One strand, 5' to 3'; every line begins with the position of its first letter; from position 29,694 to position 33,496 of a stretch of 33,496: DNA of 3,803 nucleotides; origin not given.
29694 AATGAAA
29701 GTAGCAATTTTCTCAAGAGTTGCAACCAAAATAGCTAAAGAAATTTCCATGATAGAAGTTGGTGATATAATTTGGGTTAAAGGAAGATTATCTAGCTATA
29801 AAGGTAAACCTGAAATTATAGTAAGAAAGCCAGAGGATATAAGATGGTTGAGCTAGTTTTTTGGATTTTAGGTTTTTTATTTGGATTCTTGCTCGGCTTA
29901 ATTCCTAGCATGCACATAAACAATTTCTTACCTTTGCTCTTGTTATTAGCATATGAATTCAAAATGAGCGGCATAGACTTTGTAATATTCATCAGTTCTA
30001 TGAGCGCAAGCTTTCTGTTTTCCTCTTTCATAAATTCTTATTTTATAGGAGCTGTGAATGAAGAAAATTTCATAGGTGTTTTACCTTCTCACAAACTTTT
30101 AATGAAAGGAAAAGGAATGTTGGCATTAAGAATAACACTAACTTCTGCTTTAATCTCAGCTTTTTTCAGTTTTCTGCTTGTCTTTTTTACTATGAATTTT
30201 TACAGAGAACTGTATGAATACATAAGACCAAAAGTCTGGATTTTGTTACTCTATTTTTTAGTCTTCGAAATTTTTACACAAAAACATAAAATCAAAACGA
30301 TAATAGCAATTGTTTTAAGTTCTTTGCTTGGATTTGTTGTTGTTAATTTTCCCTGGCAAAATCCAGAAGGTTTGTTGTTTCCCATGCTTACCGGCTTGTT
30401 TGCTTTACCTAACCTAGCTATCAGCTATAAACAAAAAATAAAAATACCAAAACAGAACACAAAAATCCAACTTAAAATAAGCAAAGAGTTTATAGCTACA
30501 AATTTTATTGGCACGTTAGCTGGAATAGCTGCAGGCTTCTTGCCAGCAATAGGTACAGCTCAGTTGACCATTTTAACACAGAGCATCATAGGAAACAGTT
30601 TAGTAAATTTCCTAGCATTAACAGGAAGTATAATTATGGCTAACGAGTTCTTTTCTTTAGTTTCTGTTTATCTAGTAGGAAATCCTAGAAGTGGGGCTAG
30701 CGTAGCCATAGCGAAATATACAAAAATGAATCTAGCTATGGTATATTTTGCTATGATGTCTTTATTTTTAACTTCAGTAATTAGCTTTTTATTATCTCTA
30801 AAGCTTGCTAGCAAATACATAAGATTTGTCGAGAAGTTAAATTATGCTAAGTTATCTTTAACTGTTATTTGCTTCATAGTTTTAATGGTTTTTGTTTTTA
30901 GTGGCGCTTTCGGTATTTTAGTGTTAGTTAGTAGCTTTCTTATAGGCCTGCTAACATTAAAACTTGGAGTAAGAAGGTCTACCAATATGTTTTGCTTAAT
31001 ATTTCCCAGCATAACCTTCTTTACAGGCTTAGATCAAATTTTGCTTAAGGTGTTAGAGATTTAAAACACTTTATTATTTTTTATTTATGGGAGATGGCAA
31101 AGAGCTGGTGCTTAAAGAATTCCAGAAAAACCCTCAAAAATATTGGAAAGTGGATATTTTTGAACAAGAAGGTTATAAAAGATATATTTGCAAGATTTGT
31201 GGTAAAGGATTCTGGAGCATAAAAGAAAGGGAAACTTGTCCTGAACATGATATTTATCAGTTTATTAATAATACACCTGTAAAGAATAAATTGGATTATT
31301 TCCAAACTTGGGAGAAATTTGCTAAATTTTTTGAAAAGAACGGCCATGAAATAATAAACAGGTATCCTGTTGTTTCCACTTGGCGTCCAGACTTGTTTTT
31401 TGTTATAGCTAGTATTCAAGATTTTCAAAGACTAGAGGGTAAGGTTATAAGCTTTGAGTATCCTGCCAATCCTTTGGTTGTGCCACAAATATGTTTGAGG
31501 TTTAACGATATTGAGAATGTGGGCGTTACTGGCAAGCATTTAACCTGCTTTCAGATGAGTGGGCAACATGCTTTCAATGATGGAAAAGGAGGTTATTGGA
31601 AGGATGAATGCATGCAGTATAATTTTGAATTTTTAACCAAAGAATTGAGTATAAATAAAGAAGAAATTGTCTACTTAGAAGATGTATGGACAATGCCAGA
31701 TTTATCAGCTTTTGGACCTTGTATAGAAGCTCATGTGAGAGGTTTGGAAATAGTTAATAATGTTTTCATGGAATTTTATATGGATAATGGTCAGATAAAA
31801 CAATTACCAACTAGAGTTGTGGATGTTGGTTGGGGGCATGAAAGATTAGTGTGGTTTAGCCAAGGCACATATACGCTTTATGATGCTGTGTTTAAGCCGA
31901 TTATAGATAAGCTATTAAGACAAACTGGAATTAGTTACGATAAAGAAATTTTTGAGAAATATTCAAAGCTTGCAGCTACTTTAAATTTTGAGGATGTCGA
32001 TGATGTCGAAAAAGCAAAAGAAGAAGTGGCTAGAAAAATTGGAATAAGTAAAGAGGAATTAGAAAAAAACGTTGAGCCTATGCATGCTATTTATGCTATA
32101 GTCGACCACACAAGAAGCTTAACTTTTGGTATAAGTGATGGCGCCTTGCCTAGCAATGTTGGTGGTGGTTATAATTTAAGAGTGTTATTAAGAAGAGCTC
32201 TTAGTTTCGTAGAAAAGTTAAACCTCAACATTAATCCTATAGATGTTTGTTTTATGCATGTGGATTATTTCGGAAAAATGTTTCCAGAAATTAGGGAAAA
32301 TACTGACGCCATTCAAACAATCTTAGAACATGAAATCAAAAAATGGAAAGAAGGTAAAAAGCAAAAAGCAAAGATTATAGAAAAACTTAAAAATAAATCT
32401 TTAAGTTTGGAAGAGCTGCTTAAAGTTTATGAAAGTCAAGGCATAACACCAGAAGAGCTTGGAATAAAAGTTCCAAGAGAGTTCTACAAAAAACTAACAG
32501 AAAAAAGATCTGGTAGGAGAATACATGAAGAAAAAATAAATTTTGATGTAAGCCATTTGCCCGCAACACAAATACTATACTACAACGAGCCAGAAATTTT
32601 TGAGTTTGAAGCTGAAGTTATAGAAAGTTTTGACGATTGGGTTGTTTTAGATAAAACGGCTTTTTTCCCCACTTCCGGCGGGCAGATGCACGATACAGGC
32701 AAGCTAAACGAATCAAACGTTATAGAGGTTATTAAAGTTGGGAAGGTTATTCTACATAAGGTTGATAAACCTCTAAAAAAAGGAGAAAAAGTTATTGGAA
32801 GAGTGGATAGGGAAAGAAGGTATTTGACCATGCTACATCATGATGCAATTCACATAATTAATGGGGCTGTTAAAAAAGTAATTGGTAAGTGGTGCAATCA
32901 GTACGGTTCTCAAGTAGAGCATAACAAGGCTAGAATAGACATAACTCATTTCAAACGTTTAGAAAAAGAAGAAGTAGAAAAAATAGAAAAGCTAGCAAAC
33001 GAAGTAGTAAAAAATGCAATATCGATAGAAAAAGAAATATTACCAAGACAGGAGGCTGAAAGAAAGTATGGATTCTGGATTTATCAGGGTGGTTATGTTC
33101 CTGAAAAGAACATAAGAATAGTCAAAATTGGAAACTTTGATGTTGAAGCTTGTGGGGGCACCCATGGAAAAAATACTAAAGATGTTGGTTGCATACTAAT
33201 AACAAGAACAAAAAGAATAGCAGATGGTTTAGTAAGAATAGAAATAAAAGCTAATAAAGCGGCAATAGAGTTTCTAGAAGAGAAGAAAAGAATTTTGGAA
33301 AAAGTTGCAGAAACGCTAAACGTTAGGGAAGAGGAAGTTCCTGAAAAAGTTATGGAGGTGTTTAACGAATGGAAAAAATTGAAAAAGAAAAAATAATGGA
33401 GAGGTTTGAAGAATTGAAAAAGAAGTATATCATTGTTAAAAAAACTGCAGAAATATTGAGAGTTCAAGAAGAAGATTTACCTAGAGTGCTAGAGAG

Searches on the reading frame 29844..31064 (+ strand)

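Call 28: search_protein_families(library=pfam, proteins=[window:29844-31064:+], max_evalue=0.001)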
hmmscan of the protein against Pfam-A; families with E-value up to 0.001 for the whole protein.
window:29844-31064:+ (406 aa): 1 family
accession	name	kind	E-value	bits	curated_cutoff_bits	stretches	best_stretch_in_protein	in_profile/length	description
PF01970.21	TctA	-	3e-43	148.5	28.9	1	4-380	1-420/423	Tripartite tricarboxylate transporter TctA family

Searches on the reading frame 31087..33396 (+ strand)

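Call 28: search_protein_families(library=pfam, proteins=[window:31087-33396:+], max_evalue=0.001)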
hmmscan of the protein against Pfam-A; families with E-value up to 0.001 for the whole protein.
window:31087-33396:+ (769 aa): 3 families
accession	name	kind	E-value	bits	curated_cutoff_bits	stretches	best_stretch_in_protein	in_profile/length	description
PF01411.24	tRNA-synt_2c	-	1.3e-94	318.2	30.3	1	76-577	4-552/552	tRNA synthetases class II (A)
PF07973.19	tRNA_SAD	-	1.1e-14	54.6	24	1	676-719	1-44/44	Threonyl and Alanyl tRNA synthetase second additional domain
PF02091.20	tRNA-synt_2e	-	5.8e-06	26.2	27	1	187-306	99-204/278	Glycyl-tRNA synthetase alpha subunit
